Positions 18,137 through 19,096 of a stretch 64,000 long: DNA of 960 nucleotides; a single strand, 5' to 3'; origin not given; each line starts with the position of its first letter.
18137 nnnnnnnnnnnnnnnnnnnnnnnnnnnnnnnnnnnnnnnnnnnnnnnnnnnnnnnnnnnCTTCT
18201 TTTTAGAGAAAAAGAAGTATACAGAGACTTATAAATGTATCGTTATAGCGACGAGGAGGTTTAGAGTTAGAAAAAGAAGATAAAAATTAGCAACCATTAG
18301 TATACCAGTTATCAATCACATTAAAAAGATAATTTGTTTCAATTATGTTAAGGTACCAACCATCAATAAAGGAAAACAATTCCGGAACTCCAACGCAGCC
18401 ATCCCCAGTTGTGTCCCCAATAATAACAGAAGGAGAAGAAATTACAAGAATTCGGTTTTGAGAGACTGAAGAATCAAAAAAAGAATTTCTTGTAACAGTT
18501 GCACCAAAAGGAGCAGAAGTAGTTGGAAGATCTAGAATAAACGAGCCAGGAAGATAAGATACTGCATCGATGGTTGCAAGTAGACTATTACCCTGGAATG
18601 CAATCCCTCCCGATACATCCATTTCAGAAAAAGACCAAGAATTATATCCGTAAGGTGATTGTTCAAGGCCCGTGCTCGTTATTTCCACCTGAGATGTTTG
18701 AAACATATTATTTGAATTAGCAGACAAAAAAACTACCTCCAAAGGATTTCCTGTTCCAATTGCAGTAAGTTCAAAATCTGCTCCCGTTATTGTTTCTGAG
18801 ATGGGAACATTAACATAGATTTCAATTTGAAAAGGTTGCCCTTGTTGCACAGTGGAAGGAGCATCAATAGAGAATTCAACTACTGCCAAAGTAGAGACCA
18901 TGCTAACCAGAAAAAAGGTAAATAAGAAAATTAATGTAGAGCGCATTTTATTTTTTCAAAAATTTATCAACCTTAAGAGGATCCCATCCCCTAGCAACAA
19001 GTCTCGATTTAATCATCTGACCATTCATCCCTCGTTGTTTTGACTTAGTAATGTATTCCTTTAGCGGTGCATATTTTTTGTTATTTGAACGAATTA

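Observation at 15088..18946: Atypical single-loop, Cys-bracketed dockerin-like module '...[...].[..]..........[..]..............[FL]F.VIDNWY..GC'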

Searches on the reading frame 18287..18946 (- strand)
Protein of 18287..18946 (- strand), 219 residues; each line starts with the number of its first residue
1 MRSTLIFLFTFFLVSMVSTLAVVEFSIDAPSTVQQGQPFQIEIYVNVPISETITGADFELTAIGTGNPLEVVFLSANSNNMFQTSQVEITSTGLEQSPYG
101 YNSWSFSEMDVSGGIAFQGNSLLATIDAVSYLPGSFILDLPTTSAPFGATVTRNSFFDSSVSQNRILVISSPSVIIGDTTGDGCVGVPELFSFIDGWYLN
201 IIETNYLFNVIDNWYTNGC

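Call 3: search_protein_families(library=pfam, proteins=[window:18287-18946:-], max_evalue=1)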
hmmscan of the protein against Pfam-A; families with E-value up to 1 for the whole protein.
window:18287-18946:- (219 aa): 0 families

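Call 4: search_protein_families(library=ncbifam, proteins=[window:18287-18946:-], max_evalue=1)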
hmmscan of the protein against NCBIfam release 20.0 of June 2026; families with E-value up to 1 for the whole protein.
window:18287-18946:- (219 aa): 0 families

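Call 22: predict_structure(protein=window:18290-18946:-)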
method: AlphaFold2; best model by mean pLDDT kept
length: 219 residues; sequences in the alignment: 1
mean_pLDDT: 36.4   pTM: 0.27
mean pLDDT of the five models: 36.4, 33.9, 33.2, 32.9, 30.3
residues with pLDDT >= 90: 0; 70-90: 11; 50-70: 6; < 50: 202
segments of 3 or more residues with pLDDT < 50: 18-219
pLDDT, mean of each block of 10 residues (from residue 1): 79 56 42 41 43 37 35 31 29 29 29 28 30 32 31 30 33 33 35 34 31 34
secondary structure, 60 per line:
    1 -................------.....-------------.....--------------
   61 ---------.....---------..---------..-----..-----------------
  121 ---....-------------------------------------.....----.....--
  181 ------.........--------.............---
elements in order: H2-17 E24-28 E42-46 E70-74 E124-127 E165-169 E174-178 H187-195 H204-216
